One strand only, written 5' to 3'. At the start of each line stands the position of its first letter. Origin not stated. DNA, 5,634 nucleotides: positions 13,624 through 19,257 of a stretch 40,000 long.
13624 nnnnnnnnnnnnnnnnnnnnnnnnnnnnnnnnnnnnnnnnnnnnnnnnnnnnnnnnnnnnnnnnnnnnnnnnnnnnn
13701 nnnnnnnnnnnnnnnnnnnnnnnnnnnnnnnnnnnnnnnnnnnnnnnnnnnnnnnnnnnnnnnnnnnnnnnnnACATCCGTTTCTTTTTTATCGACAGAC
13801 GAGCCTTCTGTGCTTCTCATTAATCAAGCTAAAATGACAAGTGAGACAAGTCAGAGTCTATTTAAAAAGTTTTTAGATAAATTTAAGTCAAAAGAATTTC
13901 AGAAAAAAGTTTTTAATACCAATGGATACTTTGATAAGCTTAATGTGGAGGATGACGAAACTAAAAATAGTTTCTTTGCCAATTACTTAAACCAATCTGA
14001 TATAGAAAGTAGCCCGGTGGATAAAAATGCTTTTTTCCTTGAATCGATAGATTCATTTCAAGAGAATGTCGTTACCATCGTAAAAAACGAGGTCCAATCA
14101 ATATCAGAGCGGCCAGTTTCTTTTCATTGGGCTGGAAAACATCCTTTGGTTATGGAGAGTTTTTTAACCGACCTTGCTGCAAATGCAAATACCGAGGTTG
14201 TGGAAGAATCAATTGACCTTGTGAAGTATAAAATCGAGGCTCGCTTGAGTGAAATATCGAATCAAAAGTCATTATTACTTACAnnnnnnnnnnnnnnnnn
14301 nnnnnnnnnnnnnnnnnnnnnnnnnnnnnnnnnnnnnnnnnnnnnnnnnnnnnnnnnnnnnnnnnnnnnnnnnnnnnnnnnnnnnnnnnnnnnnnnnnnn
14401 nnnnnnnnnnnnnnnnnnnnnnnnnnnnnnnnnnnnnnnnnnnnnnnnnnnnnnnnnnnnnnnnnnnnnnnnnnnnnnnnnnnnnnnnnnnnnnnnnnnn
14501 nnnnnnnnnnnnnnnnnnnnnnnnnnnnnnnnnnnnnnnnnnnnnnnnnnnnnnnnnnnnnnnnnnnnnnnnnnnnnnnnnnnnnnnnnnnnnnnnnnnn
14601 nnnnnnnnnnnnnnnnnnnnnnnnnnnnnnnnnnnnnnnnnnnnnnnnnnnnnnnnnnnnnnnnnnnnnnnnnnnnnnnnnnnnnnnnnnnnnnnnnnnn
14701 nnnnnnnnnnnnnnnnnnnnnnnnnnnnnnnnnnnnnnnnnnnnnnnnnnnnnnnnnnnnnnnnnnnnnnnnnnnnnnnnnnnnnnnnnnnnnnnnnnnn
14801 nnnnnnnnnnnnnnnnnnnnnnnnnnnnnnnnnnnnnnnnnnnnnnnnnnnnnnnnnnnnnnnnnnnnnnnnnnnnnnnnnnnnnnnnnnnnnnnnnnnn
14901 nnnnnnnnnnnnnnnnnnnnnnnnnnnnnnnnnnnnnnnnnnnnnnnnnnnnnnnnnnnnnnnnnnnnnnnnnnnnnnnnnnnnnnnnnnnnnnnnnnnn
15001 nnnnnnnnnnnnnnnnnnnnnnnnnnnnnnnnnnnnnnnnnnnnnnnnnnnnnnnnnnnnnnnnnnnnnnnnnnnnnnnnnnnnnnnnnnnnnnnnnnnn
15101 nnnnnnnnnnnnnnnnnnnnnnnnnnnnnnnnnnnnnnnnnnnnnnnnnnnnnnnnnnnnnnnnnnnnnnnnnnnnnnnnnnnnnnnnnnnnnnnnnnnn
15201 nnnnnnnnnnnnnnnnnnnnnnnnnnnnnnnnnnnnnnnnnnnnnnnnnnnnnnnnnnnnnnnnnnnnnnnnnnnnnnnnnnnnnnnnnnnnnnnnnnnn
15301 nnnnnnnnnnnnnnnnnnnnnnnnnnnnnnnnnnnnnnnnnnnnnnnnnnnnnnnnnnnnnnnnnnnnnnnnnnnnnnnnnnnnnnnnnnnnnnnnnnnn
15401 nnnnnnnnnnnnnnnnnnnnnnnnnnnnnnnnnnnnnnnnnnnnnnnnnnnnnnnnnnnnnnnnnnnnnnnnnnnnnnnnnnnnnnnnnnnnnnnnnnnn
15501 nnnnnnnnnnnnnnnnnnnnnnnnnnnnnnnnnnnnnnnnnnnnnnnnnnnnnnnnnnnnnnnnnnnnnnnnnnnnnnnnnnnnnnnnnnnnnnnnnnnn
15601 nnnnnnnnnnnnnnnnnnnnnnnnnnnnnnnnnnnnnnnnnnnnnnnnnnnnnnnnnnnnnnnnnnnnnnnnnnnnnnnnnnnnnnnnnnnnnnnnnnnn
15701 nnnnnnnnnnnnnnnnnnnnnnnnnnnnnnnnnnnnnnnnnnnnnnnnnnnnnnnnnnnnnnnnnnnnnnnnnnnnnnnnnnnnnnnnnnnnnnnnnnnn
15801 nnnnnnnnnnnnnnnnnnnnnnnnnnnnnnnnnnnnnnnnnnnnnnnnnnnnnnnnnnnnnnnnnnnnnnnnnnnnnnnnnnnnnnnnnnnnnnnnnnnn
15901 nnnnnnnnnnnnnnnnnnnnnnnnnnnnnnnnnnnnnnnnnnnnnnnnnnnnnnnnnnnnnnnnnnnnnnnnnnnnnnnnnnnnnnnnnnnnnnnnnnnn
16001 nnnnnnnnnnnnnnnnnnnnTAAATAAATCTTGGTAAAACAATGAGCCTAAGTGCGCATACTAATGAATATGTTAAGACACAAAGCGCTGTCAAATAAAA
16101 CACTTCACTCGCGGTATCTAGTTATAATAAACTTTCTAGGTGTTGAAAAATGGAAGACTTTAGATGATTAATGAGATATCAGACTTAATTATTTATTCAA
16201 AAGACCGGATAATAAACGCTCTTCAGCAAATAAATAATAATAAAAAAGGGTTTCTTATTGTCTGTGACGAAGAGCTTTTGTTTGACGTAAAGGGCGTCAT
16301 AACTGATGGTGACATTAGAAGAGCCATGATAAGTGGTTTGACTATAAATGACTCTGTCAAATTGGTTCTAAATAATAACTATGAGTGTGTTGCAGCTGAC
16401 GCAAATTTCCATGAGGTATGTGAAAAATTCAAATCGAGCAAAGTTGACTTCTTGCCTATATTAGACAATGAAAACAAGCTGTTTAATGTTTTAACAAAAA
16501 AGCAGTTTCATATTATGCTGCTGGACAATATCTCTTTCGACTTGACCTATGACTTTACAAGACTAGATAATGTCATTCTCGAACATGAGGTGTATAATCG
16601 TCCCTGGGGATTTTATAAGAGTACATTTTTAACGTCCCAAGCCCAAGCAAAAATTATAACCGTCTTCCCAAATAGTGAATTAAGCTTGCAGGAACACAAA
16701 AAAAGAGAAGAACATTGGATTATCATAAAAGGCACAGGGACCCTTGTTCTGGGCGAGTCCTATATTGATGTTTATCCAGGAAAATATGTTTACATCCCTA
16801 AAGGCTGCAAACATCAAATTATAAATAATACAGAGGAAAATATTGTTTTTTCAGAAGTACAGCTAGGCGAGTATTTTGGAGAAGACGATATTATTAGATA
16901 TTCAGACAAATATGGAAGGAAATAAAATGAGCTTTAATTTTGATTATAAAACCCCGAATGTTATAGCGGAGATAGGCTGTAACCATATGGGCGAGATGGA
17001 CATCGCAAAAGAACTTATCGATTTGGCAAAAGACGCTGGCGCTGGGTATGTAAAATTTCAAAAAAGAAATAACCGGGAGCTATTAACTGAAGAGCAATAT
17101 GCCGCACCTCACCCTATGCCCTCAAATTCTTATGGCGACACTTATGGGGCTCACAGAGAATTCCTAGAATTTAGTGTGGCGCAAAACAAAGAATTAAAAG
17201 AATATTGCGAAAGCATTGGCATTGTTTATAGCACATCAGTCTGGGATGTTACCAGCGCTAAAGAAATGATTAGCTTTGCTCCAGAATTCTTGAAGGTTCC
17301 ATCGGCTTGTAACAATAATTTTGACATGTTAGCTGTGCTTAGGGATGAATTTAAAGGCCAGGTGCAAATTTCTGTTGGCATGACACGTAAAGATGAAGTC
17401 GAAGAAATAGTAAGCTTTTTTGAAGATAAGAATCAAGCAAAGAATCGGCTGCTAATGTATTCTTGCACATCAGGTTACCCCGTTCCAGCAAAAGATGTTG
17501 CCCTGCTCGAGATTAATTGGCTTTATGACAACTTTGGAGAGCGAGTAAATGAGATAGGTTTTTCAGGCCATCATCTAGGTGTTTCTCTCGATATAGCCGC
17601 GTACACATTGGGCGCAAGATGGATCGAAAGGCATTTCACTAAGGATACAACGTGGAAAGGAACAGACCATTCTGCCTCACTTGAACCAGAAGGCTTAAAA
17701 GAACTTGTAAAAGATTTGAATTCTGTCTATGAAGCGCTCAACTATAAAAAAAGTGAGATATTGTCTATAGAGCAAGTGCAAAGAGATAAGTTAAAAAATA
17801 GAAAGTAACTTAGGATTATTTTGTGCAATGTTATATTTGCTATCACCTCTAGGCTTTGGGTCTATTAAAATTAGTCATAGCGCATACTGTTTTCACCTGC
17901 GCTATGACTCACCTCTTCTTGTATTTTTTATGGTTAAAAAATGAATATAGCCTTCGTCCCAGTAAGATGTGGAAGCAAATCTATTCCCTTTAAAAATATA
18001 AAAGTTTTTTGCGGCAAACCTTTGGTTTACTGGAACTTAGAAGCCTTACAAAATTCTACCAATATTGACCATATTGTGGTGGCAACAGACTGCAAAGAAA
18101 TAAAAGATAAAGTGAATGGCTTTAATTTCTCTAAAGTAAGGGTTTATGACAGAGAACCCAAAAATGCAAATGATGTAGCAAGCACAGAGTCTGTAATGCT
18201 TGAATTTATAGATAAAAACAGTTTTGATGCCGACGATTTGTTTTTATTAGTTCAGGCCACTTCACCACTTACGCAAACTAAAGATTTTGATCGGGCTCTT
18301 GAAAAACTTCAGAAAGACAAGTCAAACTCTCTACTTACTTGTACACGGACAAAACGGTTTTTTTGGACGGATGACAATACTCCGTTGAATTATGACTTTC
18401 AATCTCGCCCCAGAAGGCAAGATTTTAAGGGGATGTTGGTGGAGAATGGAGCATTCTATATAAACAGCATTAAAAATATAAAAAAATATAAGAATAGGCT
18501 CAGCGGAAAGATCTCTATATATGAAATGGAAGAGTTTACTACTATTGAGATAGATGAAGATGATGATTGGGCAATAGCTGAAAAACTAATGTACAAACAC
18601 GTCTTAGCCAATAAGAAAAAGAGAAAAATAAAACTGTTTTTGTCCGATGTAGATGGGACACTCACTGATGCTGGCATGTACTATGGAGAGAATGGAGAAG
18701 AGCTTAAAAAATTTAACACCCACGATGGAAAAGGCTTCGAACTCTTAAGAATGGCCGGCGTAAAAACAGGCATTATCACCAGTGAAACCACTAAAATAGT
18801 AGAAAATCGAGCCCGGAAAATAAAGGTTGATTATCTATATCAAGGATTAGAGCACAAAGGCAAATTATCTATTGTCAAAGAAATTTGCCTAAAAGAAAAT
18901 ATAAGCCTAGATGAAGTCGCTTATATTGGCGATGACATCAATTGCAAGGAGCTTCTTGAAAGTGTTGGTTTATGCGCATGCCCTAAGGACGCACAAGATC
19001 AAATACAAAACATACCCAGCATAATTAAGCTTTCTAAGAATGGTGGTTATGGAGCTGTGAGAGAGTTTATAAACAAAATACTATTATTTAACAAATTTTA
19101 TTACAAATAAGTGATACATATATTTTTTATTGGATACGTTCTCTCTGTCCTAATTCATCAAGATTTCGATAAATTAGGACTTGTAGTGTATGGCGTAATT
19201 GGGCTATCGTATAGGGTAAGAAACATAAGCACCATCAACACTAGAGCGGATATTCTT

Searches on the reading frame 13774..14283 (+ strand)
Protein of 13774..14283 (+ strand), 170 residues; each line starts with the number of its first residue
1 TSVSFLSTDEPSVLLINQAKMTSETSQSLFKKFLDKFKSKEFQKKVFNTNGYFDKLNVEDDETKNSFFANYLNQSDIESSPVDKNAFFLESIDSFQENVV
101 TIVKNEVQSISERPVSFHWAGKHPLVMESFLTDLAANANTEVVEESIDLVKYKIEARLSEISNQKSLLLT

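Call 77: find_homologous_proteins(query=window:13774-14283:+, max_evalue=1e-10)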
Query window:13774-14283:+: 53 candidates shared short words with the query, none scored E <= 1e-10.

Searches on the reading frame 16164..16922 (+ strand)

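Call 4: search_protein_families(library=pfam, proteins=[window:16164-16922:+], max_evalue=0.1)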
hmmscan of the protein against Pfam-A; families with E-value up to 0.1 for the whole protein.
window:16164-16922:+ (253 aa): 7 families
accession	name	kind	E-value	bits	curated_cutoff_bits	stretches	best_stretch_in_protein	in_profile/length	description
PF01050.24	MannoseP_isomer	-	3.6e-26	92.1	23.6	1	140-248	8-116/116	Mannose-6-phosphate isomerase C-terminal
PF07883.17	Cupin_2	-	6e-09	35.9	27.2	1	172-229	10-66/70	Cupin domain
PF00571.33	CBS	-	5.5e-08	33.5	24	2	70-113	6-49/57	CBS domain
PF00190.28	Cupin_1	-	0.0078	16.2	22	1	157-232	30-113/151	Cupin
PF02041.22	Auxin_BP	-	0.0099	16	21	1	165-212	49-94/167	Auxin binding protein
PF12973.13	Cupin_7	-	0.025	14.8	27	1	163-228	36-96/105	ChrR Cupin-like domain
PF02311.25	AraC_binding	-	0.049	13.8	21.1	1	185-227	27-69/135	AraC-like ligand binding domain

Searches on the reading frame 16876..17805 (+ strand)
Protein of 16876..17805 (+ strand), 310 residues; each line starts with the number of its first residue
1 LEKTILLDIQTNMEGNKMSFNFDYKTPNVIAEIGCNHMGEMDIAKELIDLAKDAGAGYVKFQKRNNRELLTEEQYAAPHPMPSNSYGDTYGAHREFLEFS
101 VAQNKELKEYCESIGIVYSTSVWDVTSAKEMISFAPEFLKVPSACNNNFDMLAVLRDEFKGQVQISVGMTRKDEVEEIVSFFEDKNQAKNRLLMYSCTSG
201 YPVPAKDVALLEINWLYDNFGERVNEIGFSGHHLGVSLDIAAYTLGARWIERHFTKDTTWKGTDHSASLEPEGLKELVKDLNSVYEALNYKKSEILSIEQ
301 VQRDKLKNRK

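Call 29: search_protein_families(library=pfam, proteins=[window:16876-17805:+], max_evalue=0.001)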
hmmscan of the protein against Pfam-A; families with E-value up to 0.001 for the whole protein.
window:16876-17805:+ (310 aa): 1 family
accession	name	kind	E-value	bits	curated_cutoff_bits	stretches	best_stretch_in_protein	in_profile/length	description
PF03102.20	NeuB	-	1.4e-63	215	22.1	1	47-291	1-239/241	NeuB family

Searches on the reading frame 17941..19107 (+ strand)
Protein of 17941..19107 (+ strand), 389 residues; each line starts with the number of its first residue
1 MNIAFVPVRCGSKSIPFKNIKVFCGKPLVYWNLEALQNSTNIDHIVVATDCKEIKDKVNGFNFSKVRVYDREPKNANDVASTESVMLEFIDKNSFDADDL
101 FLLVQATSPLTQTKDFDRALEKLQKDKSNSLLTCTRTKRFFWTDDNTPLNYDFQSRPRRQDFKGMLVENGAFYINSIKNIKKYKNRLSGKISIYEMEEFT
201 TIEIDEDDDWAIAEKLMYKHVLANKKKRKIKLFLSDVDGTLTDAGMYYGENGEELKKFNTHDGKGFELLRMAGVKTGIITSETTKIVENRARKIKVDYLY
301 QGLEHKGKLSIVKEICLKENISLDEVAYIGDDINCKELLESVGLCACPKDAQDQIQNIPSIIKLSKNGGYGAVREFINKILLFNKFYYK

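Call 29: search_protein_families(library=pfam, proteins=[window:17941-19107:+], max_evalue=0.001)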
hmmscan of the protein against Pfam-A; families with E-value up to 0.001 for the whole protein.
window:17941-19107:+ (389 aa): 3 families
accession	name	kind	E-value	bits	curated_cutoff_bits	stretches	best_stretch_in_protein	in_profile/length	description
PF02348.25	CTP_transf_3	-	7.3e-22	78.7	22.6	1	3-225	1-214/217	Cytidylyltransferase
PF00702.32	Hydrolase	-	7.7e-05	23.6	26.4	0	266-334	107-182/191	haloacid dehalogenase-like hydrolase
PF08282.18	Hydrolase_3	-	0.00036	20.8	20.9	1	308-367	188-247/255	haloacid dehalogenase-like hydrolase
